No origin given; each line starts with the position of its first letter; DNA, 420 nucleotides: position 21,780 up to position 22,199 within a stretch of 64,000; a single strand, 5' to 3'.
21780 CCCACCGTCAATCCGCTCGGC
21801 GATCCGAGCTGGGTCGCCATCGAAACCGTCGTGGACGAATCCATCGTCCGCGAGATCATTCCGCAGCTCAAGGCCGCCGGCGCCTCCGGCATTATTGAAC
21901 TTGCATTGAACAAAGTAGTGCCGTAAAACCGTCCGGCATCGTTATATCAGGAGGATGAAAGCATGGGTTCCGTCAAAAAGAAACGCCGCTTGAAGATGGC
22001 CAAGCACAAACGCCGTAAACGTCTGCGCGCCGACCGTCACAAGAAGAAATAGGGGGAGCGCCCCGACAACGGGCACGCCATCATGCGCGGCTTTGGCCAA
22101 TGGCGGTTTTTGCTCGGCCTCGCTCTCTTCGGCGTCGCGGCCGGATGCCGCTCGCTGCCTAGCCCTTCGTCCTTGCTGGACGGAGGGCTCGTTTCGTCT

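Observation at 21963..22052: Unannotated 29-aa bS22-like basic ribosomal protein gene downstream of hisG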

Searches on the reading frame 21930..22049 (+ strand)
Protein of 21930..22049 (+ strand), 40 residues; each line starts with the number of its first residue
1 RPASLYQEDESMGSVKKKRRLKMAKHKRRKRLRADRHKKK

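Call 29: find_homologous_proteins(query=window:21930-22049:+, max_evalue=0.001)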
Query window:21930-22049:+ (40 aa): 29 proteins with E <= 0.001 among 36 candidates.
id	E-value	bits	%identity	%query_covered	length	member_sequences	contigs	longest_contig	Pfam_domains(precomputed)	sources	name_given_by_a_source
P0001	1.0e-6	45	67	98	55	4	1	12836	-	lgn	-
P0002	4.8e-6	43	68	95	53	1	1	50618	PF08213.17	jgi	jgi:hypothetical protein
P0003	6.3e-6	43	97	73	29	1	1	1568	PF08213.17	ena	-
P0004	1.1e-5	42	93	73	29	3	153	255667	PF08213.17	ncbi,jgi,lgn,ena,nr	ncbi:MAG: AURKAIP1/COX24 domain-containing protein [Kiritimatiellae bacterium]|jgi:hypothetical prot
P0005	1.1e-5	42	93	73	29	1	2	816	PF08213.17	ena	-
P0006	1.6e-5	41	93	73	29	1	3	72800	PF08213.17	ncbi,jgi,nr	ncbi:MAG: AURKAIP1/COX24 domain-containing protein [Kiritimatiellae bacterium]|jgi:hypothetical prot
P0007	1.7e-5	41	93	73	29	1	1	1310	PF08213.17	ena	-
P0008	1.8e-5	41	93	73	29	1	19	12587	PF08213.17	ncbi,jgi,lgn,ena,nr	ncbi:MAG: AURKAIP1/COX24 domain-containing protein [Kiritimatiellae bacterium]|jgi:hypothetical prot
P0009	2.1e-5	41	83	75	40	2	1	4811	-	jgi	jgi:hypothetical protein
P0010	2.5e-5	41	93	73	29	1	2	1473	PF08213.17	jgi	jgi:hypothetical protein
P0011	3.1e-5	40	90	73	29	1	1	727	PF08213.17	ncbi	-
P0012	3.6e-5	40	90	73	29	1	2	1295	PF08213.17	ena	-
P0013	5.4e-5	40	97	73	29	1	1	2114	-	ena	-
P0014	5.5e-5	40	90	73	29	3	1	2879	PF08213.17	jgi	jgi:hypothetical protein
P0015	8.7e-5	39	86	73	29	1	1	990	PF08213.17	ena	-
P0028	7.8e-4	36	86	73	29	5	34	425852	PF08213.17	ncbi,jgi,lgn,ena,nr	ncbi:MAG TPA: AURKAIP1/COX24 domain-containing protein [Kiritimatiellia bacterium]|nr:AURKAIP1/COX24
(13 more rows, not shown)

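Call 31: list_cluster_members(proteins=[P0004, P0028, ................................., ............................, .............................])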
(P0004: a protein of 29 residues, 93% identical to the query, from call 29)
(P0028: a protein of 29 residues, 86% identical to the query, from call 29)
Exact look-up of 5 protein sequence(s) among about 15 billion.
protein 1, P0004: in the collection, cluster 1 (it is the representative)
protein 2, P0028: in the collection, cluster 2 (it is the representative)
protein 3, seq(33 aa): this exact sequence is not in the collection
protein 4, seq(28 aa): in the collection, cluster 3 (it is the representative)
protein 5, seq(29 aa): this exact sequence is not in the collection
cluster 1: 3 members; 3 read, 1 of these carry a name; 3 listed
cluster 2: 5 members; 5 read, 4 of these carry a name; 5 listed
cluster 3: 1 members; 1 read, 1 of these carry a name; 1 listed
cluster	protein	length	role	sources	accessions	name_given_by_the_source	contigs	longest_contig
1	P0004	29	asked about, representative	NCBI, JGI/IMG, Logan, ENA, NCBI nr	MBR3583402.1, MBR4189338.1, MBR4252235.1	MAG: AURKAIP1/COX24 domain-containing protein [Kiritimatiellae bacterium] | hypothetical protein | AURKAIP1/COX24 domain-containing protein [Kiritimatiellia bacterium]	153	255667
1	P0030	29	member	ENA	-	-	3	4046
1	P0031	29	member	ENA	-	-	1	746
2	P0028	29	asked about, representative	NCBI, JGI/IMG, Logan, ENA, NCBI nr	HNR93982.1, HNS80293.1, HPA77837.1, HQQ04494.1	MAG TPA: AURKAIP1/COX24 domain-containing protein [Kiritimatiellia bacterium] | AURKAIP1/COX24 domain-containing protein [Kiritimatiellia bacterium]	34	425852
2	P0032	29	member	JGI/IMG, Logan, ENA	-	hypothetical protein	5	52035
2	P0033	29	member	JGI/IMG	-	hypothetical protein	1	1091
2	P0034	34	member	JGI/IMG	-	hypothetical protein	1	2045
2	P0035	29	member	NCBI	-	-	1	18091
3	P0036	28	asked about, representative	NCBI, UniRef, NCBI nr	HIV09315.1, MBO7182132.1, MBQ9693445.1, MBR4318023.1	MAG: AURKAIP1/COX24 domain-containing protein [Kiritimatiellae bacterium] | AURKAIP1/COX24 domain-containing protein n=1 Tax=Candidatus Spyradenecus faecavium ... | AURKAIP1/COX24 domain-containing protein [Kiritimatiellia bacterium]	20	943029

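Call 33: find_encoding_contigs(protein=P0002, flank=4000, max_places=3)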
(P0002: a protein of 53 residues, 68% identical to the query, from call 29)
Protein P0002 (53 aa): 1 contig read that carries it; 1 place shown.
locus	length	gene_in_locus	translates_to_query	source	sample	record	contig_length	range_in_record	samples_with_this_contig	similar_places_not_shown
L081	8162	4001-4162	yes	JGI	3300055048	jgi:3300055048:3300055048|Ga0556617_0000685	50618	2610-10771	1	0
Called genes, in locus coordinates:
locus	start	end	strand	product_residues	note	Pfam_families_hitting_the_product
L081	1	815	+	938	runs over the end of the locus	PF12705:PDDEXK_1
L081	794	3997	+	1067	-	PF00580:UvrD-helicase, PF13245:AAA_19 (weak), PF00580:UvrD-helicase, PF13361:UvrD_C, PF13538:UvrD_C_2 (faint), PF12705:PDDEXK_1 (weak)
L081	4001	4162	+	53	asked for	PF08213:COX24_C (weak)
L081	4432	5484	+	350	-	-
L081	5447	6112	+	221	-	-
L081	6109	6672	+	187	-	-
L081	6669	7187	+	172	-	-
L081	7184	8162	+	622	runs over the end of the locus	PF21305:type_II_gspD_N0 (weak), PF07660:STN (weak), PF03958:Secretin_N, PF00263:Secretin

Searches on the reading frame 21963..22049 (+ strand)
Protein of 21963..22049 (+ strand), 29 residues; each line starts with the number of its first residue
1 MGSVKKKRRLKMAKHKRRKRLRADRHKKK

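Call 3: search_protein_families(library=ncbifam, proteins=[window:21963-22049:+], max_evalue=10)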
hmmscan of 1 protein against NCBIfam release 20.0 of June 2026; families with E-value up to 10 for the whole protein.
seq(29 aa): 1 family
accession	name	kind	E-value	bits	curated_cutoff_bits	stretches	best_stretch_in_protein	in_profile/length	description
NF047430.1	ribo_bS22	equivalog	0.00025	21.1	34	1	1-28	1-28/31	30S ribosomal protein bS22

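Call 4: search_protein_families(library=pfam, proteins=[window:21963-22049:+], max_evalue=10)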
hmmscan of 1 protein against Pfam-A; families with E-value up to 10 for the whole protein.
seq(29 aa): 1 family
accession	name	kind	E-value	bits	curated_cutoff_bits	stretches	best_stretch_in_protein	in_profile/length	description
PF08213.16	COX24_C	-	1.1e-07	32.1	23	1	1-29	1-29/33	Mitochondrial mRNA-processing protein COX24, C-terminal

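Call 5: search_solved_structures(query=window:21963-22049:+, max_evalue=10, show_alignments=5)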
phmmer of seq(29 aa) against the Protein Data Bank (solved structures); distinct sequences matched with E-value up to 10: 6.
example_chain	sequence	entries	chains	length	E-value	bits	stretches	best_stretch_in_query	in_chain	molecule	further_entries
7jil_5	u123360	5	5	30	0.00052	22.7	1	2-29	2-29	30S ribosomal protein S22 | 50S ribosomal protein L38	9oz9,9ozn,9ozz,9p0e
9i5v_10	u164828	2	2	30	0.003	20.5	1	3-29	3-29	AURKAIP1/COX24 domain-containing protein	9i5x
9j1m_x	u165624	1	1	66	0.015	18.5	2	1-27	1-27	Mitochondrial domain of uncharacterised function (DUF1713)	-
8crx_X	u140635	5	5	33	0.24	15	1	1-27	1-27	30S ribosomal protein bS22 | AURKAIP1/COX24 domain-containing protein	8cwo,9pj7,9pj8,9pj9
9e16_x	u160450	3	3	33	0.26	14.9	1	1-27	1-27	30S ribosomal protein S22 | Mitochondrial domain of uncharacterized function (DUF1713)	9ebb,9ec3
32nj_x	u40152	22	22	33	0.26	14.9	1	1-27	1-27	Small ribosomal subunit protein bS22 | Conserved domain protein | Mitochondrial domain of uncharacterised function (DUF1713)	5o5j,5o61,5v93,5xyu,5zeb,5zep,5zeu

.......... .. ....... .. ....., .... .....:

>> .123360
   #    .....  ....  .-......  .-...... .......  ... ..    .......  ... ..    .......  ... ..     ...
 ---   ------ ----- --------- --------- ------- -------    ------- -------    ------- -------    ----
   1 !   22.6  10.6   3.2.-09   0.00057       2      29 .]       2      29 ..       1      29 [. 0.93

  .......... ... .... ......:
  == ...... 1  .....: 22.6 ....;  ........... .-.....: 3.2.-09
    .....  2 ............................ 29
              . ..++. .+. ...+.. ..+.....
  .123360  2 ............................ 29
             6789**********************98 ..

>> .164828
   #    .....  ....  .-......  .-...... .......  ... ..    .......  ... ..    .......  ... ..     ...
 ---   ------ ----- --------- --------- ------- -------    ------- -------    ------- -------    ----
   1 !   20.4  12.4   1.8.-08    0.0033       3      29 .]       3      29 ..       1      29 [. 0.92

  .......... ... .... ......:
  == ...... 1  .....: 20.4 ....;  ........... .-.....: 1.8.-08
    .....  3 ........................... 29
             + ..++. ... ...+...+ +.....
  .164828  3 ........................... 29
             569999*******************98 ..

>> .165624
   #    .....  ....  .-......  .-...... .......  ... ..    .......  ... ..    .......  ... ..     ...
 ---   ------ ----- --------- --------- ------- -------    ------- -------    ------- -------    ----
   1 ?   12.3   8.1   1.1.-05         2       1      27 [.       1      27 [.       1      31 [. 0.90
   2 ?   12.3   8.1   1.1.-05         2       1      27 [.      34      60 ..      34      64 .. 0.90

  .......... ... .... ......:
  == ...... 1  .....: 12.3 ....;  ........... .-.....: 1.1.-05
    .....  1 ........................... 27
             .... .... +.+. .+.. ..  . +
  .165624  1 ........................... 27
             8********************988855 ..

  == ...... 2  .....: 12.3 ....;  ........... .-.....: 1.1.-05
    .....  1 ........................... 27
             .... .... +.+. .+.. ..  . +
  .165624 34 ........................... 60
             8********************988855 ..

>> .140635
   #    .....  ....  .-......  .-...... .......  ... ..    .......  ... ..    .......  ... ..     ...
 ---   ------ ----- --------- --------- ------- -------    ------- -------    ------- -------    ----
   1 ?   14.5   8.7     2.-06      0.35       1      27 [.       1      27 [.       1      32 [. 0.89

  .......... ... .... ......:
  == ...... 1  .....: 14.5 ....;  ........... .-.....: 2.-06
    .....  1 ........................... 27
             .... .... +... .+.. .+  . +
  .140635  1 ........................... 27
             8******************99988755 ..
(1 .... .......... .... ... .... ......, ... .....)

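Call 9: search_protein_families(library=pfam, proteins=[window:21963-22049:+], max_evalue=10)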
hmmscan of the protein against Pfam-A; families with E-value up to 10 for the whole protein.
seq(29 aa): 1 family
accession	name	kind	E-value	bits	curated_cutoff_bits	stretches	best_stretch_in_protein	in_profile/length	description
PF08213.16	COX24_C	-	1.1e-07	32.1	23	1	1-29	1-29/33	Mitochondrial mRNA-processing protein COX24, C-terminal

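Call 10: list_cluster_members(proteins=[window:21963-22049:+])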
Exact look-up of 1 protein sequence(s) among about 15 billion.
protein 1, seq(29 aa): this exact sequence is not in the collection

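Call 19: search_solved_structures(query=A1, max_evalue=1, show_alignments=3)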
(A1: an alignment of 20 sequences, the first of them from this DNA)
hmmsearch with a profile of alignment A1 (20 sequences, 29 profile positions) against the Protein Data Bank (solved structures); distinct sequences matched with E-value up to 1: 15.
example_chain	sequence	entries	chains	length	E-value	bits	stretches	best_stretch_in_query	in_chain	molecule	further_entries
9j1m_x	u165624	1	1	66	9.3e-07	32.2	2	1-25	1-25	Mitochondrial domain of uncharacterised function (DUF1713)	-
7jil_5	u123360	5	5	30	0.00039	23.8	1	1-29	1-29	30S ribosomal protein S22 | 50S ribosomal protein L38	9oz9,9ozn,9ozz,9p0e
9i5v_10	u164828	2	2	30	0.00044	23.7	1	5-29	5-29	AURKAIP1/COX24 domain-containing protein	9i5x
32nj_x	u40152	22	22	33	0.00078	22.9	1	1-25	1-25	Small ribosomal subunit protein bS22 | Conserved domain protein | Mitochondrial domain of uncharacterised function (DUF1713)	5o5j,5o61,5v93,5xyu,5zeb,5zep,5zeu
6xyw_BB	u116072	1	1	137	0.00094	22.6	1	3-19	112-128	mS38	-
9e16_x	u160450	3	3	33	0.0018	21.7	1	1-25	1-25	30S ribosomal protein S22 | Mitochondrial domain of uncharacterized function (DUF1713)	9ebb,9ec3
8crx_X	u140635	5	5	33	0.0019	21.7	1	1-25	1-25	30S ribosomal protein bS22 | AURKAIP1/COX24 domain-containing protein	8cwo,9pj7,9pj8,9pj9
9evs_c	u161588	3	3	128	0.015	18.8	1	3-19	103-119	mS38 | Small ribosomal subunit protein mS38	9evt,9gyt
6dzi_j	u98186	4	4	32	0.053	17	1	2-25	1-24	CONSERVED PROTEIN DOMAIN | Conserved domain protein | 30S ribosomal protein S22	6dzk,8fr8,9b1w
2r53_A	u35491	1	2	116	0.19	15.3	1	13-25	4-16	Bone morphogenetic protein 6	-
1es7_A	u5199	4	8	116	0.69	13.4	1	13-26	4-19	BONE MORPHOGENETIC PROTEIN-2 | Bone morphogenetic protein 2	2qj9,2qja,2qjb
4mid_A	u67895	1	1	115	0.73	13.4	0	13-26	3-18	AB204 Activin A/BMP2 chimera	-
4n1d_A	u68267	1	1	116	0.8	13.2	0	13-26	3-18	Nodal/BMP2 chimera protein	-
2h64_A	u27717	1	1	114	0.93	13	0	13-26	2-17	Bone morphogenetic protein 2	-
9ygm_LZ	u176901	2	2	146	0.94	13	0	9-22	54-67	60S ribosomal protein eL27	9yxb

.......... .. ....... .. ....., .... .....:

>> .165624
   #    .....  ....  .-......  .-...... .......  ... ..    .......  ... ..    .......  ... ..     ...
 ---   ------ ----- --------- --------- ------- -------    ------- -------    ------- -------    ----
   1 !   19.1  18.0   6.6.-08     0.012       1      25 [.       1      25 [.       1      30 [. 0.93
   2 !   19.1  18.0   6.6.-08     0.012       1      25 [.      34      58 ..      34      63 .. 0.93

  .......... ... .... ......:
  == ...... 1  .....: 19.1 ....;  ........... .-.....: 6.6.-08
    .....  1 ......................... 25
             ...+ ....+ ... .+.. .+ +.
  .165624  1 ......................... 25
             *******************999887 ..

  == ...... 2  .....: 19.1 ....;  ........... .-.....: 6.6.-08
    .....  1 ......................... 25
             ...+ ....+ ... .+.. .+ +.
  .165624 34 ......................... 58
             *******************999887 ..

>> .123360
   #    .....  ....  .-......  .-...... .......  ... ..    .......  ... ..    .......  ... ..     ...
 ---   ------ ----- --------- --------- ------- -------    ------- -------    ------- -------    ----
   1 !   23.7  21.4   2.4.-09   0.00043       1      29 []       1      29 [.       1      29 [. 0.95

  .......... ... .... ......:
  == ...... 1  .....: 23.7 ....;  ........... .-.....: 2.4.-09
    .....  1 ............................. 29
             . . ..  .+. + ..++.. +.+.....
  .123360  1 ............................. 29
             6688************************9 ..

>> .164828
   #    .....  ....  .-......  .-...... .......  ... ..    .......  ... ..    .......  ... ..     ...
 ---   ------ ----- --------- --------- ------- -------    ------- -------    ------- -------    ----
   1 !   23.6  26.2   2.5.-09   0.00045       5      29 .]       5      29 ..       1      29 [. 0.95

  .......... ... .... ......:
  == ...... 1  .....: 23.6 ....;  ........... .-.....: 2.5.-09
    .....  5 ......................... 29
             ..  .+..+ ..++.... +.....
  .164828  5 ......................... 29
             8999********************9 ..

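Call 20: search_protein_families(library=pfam, alignment_id=A1, max_evalue=0.01)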
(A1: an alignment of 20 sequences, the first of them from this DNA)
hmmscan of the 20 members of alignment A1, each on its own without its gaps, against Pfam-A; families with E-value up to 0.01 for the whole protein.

A. member 1, seq(29 aa): 1 family
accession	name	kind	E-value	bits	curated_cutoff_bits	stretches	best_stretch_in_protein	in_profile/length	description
PF08213.16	COX24_C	-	1.1e-07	32.1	23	1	1-29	1-29/33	Mitochondrial mRNA-processing protein COX24, C-terminal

B. families by the number of members that match (of 20 scanned): 1 family
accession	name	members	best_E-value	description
PF08213.16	COX24_C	20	1.7e-09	Mitochondrial mRNA-processing protein COX24, C-terminal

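Call 21: search_protein_families(library=ncbifam, alignment_id=A1, max_evalue=1)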
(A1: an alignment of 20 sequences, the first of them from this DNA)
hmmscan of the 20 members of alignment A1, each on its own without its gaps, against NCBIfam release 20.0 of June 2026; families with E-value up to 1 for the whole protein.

A. member 1, seq(29 aa): 1 family
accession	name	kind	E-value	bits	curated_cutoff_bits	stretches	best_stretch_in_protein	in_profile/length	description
NF047430.1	ribo_bS22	equivalog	0.00025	21.1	34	1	1-28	1-28/31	30S ribosomal protein bS22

B. families by the number of members that match (of 20 scanned): 2 families
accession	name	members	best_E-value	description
NF047430.1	ribo_bS22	20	3.4e-07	30S ribosomal protein bS22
TIGR00598.1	rad14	1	0.24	XPA/Rad14 family DNA repair protein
